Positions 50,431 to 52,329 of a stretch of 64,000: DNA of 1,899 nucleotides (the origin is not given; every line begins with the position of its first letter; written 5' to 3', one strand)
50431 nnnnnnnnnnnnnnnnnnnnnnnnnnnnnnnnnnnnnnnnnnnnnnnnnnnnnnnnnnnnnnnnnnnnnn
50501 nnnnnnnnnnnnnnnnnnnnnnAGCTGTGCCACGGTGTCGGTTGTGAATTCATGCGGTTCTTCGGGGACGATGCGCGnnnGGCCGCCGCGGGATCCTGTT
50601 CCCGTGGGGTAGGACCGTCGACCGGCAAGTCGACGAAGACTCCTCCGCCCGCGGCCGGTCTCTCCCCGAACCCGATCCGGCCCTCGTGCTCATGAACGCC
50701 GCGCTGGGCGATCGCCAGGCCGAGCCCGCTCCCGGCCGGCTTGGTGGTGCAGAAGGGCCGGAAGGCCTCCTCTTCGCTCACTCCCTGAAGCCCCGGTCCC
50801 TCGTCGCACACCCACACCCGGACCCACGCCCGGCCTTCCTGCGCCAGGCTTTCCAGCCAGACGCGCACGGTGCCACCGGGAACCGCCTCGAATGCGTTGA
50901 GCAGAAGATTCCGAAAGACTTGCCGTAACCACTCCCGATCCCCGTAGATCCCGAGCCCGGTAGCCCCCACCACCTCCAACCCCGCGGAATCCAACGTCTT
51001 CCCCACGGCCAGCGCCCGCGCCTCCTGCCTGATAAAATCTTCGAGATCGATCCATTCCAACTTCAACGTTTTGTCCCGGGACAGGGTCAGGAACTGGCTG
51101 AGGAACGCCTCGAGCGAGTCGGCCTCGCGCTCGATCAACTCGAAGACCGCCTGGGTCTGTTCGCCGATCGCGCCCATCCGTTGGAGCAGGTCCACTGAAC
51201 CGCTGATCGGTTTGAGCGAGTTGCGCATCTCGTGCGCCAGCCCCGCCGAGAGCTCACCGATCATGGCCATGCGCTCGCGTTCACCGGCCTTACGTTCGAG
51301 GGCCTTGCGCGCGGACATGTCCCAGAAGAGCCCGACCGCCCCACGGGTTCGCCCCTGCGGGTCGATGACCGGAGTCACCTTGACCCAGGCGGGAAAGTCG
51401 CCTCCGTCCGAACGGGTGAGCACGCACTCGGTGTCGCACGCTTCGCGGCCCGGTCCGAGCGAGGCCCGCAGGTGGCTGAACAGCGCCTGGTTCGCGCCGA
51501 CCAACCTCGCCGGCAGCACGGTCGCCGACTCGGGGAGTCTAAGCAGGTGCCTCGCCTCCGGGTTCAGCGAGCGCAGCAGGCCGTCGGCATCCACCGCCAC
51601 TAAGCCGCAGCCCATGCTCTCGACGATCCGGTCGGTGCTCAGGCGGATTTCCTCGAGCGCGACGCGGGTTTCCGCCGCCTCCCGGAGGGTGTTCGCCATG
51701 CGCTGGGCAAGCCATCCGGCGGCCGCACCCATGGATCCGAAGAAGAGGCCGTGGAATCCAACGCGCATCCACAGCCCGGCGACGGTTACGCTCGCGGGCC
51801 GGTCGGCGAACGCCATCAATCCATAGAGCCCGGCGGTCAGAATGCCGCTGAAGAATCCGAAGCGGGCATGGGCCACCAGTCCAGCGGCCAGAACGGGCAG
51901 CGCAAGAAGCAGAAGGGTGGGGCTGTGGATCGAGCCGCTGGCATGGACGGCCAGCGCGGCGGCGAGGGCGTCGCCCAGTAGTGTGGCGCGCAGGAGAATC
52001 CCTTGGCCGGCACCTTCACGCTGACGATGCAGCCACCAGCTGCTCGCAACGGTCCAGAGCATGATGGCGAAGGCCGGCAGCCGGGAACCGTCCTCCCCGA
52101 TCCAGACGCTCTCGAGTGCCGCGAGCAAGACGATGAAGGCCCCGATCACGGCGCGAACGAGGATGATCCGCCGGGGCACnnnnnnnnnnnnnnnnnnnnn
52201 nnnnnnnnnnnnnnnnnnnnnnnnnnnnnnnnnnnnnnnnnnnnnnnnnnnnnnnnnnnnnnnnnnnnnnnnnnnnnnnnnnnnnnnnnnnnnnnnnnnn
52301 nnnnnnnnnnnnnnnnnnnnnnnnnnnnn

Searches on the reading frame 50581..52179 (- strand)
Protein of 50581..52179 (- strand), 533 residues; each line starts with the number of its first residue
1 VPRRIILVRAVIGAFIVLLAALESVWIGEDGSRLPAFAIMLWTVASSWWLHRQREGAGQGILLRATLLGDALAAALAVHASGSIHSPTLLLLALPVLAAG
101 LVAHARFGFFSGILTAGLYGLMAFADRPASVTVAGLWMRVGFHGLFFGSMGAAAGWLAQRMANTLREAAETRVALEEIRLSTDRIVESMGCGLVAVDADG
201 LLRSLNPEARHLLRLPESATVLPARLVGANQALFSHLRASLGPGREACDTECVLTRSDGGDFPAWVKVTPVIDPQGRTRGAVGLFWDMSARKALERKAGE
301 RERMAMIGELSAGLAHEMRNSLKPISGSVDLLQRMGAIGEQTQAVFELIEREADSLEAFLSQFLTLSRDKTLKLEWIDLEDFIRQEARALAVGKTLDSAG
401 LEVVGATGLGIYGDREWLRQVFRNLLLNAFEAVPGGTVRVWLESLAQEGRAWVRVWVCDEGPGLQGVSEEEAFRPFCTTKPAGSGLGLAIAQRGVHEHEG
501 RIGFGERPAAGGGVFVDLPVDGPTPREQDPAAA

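Call 13: search_protein_families(library=pfam, proteins=[window:50581-52179:-])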
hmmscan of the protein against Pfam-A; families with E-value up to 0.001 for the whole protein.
window:50581-52179:- (533 aa): 4 families
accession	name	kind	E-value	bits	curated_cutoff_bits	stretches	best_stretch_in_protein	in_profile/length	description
PF02518.31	HATPase_c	-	6.8e-16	59.1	26.4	1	413-519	1-108/111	Histidine kinase-, DNA gyrase B-, and HSP90-like ATPase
PF00512.31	HisKA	-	5.5e-10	39.6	26.9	1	308-368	3-62/66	His Kinase A (phospho-acceptor) domain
PF00989.32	PAS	-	1.8e-06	28.4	22.6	1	183-287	4-112/113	PAS fold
PF08448.16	PAS_4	-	3.7e-05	24.4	23.1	1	186-292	1-109/110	PAS fold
